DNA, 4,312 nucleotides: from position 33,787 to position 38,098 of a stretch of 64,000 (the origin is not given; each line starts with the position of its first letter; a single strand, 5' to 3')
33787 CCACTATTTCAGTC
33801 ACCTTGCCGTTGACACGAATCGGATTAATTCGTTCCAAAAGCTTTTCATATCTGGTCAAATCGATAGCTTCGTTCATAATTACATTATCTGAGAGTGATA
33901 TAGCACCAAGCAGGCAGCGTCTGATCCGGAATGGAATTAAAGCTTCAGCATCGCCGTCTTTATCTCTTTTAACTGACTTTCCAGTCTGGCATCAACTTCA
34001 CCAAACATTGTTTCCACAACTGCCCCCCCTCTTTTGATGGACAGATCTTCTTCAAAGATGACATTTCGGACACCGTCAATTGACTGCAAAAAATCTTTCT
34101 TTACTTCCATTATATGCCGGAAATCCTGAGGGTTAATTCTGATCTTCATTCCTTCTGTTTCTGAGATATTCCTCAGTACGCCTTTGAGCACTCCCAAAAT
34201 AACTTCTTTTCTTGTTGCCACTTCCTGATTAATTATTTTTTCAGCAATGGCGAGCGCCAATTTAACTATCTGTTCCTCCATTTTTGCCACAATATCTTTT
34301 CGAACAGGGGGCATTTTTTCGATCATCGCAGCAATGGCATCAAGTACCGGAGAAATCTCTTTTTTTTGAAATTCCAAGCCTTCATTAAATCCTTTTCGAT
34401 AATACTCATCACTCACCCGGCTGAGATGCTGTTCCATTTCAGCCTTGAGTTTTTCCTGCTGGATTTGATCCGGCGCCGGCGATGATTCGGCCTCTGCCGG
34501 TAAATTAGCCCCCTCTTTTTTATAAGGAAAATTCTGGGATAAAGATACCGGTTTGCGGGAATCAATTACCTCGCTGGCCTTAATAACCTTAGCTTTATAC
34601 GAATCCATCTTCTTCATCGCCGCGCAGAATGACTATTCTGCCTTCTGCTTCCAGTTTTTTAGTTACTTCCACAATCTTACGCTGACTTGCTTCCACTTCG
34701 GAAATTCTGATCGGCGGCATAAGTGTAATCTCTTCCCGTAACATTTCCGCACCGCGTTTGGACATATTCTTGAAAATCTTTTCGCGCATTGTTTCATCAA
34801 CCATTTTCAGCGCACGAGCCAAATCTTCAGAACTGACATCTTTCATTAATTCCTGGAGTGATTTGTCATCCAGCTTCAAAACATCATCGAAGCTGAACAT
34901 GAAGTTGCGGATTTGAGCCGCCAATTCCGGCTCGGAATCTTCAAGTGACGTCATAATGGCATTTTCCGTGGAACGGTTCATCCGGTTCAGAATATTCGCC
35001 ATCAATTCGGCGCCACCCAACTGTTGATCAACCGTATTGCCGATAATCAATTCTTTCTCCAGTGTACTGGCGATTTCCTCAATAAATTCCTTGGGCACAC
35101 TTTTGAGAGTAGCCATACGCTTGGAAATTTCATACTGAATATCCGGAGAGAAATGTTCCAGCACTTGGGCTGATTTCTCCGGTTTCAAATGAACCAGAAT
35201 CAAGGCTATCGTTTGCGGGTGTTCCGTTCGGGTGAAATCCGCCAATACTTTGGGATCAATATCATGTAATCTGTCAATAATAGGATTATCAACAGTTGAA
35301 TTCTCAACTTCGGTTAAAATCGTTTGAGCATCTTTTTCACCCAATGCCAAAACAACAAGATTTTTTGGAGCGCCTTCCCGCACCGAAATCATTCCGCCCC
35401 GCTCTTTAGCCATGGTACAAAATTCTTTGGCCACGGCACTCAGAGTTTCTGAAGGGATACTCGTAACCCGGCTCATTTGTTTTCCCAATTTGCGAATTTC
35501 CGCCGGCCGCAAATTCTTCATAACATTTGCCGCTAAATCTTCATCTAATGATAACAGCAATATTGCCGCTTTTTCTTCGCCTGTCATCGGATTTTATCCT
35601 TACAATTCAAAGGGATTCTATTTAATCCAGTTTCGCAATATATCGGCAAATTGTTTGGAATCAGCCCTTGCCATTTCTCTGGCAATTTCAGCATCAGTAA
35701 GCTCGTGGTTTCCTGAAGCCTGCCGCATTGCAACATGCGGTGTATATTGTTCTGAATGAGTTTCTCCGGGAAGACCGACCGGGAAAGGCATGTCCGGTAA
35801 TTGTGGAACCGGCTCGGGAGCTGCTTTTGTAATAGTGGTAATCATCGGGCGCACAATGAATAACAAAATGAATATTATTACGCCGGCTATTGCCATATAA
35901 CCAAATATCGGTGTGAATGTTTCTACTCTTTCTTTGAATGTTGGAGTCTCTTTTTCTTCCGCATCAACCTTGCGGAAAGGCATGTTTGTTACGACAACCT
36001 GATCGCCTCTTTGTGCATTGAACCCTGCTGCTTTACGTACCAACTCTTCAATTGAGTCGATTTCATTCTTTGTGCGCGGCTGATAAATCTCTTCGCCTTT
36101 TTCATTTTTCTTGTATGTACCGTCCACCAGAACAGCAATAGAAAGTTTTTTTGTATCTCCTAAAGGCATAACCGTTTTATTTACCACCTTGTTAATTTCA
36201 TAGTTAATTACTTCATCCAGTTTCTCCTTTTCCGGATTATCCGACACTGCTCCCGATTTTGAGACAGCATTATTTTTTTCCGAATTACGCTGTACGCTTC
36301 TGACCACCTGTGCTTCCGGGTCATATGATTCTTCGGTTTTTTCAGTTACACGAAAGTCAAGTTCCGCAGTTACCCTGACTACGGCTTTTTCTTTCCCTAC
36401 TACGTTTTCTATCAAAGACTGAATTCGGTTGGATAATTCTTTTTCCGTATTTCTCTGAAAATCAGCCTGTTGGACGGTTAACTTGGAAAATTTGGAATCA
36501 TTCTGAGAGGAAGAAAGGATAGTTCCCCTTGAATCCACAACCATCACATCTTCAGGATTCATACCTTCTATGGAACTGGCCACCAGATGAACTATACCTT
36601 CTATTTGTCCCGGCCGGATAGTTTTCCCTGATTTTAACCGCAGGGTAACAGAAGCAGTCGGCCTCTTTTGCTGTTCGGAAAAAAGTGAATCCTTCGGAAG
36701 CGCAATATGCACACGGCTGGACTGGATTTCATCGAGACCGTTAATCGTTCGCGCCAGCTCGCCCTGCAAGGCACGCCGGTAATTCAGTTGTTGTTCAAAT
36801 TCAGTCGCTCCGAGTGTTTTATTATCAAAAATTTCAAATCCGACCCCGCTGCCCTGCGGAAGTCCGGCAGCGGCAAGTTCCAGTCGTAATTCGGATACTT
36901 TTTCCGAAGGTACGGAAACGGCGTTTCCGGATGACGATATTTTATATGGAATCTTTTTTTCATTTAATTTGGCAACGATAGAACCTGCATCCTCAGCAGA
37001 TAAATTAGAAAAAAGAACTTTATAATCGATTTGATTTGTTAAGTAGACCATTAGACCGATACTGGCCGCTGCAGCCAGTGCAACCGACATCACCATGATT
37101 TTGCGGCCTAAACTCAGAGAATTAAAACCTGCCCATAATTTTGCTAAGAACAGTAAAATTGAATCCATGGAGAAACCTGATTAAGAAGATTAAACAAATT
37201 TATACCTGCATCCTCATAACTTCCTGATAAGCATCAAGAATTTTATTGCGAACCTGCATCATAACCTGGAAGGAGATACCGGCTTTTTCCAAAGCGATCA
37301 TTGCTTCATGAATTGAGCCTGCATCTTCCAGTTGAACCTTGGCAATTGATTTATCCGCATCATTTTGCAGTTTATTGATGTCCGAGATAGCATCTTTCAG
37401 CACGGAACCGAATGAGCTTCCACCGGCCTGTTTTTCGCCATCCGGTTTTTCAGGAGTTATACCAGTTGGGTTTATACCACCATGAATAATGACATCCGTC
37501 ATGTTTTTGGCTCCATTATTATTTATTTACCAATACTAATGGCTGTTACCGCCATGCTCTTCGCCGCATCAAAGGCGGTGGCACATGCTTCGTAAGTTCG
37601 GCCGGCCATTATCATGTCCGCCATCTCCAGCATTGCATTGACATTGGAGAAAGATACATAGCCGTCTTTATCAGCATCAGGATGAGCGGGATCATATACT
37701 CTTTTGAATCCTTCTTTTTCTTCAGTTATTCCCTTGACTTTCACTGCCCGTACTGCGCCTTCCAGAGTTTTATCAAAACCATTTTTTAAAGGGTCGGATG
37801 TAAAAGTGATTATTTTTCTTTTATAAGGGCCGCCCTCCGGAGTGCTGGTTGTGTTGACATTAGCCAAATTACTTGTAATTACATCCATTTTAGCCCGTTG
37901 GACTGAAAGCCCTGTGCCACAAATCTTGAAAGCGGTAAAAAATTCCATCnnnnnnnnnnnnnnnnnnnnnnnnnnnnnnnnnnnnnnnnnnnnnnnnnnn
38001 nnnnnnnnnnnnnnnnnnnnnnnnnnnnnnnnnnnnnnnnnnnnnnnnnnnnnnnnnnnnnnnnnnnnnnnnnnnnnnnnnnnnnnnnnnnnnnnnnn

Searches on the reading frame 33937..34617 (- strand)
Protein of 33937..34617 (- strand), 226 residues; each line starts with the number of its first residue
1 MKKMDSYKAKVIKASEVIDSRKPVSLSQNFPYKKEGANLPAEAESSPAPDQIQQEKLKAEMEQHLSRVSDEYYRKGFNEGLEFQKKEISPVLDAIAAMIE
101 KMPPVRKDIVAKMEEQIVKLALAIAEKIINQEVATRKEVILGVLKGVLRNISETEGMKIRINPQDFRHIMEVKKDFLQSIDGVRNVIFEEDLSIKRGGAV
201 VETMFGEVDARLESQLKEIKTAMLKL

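Call 81: search_protein_families(library=pfam, proteins=[window:33937-34617:-], max_evalue=0.0001)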
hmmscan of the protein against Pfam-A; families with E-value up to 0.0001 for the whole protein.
window:33937-34617:- (226 aa): 1 family
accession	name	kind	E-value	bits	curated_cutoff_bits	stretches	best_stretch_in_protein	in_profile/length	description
PF02108.21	FliH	-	4.1e-22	78.9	24.1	1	94-219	6-128/128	Flagellar assembly protein FliH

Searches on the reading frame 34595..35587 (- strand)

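Call 81: search_protein_families(library=pfam, proteins=[window:34595-35587:-], max_evalue=0.0001)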
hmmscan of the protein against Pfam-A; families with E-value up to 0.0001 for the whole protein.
window:34595-35587:- (330 aa): 4 families
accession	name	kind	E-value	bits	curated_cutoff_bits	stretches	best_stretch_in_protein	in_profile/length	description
PF01706.21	FliG_C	-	1.1e-41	141.9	23.3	1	214-320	2-108/108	FliG C-terminal domain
PF14842.11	FliG_N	-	3.4e-35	121.2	25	2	1-101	2-102/104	FliG N-terminal domain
PF14841.11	FliG_M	-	1.2e-28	99.6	25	1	112-180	1-69/76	FliG middle domain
PF03448.22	MgtE_N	-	5.1e-09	37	25.9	0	238-284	48-94/102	MgtE intracellular N domain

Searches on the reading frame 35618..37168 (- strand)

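Call 81: search_protein_families(library=pfam, proteins=[window:35618-37168:-], max_evalue=0.0001)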
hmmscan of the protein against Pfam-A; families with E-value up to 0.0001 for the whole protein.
window:35618-37168:- (516 aa): 2 families
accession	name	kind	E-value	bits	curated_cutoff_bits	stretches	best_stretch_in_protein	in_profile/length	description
PF01514.23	YscJ_FliF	-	1.1e-69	234.3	24.4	1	45-219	2-178/179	Secretory protein of YscJ/FliF family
PF08345.17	YscJ_FliF_C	-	4.4e-36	125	23.8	1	254-398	2-147/147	Flagellar M-ring protein C-terminal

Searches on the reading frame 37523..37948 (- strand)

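Call 81: search_protein_families(library=pfam, proteins=[window:37523-37948:-], max_evalue=0.0001)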
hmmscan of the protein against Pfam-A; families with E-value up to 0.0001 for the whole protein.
window:37523-37948:- (141 aa): 2 families
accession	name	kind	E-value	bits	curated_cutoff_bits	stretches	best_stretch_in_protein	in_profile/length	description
PF06429.18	Flg_bbr_C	-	1.1e-11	44.5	23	1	95-138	2-45/46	Flagellar basal body rod FlgEFG protein C-terminal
PF00460.25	Flg_bb_rod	-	1.8e-07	31.4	20.7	1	12-34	6-28/31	Flagella basal body rod protein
